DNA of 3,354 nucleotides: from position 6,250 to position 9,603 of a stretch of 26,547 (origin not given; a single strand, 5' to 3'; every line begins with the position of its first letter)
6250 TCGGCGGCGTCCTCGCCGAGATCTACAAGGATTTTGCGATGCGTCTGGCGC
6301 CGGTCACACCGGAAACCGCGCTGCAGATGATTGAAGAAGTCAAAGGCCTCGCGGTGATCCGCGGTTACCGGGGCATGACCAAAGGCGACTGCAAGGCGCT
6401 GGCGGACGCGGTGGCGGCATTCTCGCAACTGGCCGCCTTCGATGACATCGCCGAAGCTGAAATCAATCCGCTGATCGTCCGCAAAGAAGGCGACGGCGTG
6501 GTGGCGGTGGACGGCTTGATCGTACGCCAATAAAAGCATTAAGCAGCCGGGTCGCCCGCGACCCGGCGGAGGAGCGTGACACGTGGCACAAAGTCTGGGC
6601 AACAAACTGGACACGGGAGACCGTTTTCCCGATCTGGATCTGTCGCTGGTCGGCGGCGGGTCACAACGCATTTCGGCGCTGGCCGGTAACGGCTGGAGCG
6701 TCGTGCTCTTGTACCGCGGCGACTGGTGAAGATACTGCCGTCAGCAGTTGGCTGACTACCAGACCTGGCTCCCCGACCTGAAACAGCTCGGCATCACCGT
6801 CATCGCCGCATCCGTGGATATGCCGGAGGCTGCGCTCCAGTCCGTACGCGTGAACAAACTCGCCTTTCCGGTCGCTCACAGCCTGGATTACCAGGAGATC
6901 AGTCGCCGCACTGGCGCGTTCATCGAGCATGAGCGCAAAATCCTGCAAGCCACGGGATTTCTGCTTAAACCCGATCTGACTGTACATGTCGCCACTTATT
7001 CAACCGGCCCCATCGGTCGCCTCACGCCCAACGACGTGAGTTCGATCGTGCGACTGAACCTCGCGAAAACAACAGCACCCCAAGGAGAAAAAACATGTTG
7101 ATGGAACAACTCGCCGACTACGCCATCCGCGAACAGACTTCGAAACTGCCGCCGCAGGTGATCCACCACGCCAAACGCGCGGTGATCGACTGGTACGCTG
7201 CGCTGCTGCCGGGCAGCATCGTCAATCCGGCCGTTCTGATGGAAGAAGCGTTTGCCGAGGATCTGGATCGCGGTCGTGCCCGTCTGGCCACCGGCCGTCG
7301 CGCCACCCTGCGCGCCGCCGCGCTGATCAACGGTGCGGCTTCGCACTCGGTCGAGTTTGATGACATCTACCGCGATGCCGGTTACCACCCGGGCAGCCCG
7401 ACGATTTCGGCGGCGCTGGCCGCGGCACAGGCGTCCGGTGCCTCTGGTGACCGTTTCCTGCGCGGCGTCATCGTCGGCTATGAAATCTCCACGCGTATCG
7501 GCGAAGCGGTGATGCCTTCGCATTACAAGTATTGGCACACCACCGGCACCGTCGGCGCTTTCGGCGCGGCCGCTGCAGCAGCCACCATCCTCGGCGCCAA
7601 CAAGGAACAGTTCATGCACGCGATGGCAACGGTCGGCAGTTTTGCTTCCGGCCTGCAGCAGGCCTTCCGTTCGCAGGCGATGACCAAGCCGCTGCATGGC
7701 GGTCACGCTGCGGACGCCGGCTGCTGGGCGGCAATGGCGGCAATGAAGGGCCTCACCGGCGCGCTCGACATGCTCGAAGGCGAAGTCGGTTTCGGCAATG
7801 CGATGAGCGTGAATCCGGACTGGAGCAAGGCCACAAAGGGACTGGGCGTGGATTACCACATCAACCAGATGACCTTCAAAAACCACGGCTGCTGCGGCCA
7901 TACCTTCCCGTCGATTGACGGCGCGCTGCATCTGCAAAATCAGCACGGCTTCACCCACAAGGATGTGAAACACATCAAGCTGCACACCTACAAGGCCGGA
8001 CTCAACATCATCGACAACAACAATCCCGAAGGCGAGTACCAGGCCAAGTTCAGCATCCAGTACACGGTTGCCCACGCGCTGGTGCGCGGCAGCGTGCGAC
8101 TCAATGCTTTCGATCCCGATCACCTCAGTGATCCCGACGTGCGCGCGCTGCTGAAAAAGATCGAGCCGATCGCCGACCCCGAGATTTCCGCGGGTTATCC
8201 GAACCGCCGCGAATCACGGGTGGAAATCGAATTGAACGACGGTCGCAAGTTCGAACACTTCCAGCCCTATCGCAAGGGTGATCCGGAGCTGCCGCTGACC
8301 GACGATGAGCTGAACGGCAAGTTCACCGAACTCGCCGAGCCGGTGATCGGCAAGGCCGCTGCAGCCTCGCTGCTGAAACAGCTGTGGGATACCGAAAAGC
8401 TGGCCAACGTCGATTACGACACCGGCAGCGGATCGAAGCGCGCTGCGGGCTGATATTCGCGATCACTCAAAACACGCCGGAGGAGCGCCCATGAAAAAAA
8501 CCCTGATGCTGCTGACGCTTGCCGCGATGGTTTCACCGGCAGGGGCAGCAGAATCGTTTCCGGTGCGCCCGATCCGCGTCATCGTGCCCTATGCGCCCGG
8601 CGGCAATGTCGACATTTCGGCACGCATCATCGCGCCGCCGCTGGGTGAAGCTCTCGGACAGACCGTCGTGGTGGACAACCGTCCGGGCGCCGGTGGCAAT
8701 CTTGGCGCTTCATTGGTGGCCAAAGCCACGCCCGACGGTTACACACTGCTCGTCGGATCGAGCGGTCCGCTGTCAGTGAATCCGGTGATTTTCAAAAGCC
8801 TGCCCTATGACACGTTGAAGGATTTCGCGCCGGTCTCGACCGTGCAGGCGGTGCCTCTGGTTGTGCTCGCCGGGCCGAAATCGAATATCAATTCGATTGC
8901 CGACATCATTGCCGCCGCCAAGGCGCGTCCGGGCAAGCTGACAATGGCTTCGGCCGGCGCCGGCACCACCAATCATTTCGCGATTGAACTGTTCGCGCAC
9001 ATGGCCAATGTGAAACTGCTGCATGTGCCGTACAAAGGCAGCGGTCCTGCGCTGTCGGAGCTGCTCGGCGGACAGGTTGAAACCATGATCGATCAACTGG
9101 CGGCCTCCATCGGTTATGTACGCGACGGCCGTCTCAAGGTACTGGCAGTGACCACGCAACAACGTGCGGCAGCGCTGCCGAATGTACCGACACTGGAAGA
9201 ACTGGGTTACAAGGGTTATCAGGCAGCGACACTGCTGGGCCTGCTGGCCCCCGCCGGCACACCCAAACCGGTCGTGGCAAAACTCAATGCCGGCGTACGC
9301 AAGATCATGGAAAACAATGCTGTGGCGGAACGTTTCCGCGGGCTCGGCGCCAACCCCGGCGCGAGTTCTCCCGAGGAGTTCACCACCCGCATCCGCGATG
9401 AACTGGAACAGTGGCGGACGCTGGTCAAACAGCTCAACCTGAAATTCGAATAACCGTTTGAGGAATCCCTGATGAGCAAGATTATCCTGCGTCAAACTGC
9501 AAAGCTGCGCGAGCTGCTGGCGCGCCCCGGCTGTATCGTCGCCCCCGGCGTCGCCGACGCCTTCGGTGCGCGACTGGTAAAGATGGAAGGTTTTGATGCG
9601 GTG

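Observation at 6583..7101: Hidden selenoprotein: peroxiredoxin-like redoxin with UxxC motif and SECIS-like hairpin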

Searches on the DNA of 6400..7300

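Call 54: search_rna_families(source=window, start=6400, end=7300, threshold=evalue, max_evalue=1)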
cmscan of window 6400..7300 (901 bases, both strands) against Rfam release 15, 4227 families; matches with E-value up to 1: 3.
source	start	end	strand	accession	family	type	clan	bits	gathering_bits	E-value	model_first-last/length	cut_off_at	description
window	6971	7073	-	RF02645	Cis2_sRNA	Gene; sRNA;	-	20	50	0.12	1-153/153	no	Ruegeria cis2 sRNA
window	6716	6812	+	RF01059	mir-598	Gene; miRNA;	-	19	69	0.54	1-80/80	no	mir-598 microRNA precursor family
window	6541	6569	-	RF02243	Xoo8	Gene; sRNA;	-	12.6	90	0.51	99-127/323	no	Proteobacterial sRNA Xoo8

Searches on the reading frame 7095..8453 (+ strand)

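Call 4: search_protein_families(library=pfam, proteins=[window:7095-8453:+], max_evalue=0.01)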
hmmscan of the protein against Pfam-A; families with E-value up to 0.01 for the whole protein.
window:7095-8453:+ (452 aa): 2 families
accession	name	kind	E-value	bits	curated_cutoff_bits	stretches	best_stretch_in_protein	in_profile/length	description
PF03972.19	MmgE_PrpD_N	-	1.5e-63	214.7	32.1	1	4-244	1-242/244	MmgE/PrpD N-terminal domain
PF19305.4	MmgE_PrpD_C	-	1.5e-46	158.8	32.1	1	264-432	1-172/173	MmgE/PrpD C-terminal domain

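Call 60: search_protein_families(library=ncbifam, proteins=[window:7095-8453:+], max_evalue=1e-20)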
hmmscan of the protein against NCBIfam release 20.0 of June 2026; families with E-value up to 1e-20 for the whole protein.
window:7095-8453:+ (452 aa): 0 families

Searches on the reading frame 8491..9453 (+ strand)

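Call 4: search_protein_families(library=pfam, proteins=[window:8491-9453:+], max_evalue=0.01)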
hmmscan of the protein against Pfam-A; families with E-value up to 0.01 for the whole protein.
window:8491-9453:+ (320 aa): 1 family
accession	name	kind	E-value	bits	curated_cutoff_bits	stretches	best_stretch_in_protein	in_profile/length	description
PF03401.19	TctC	-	7.5e-78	262.2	27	1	44-317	2-274/274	Tripartite tricarboxylate transporter family receptor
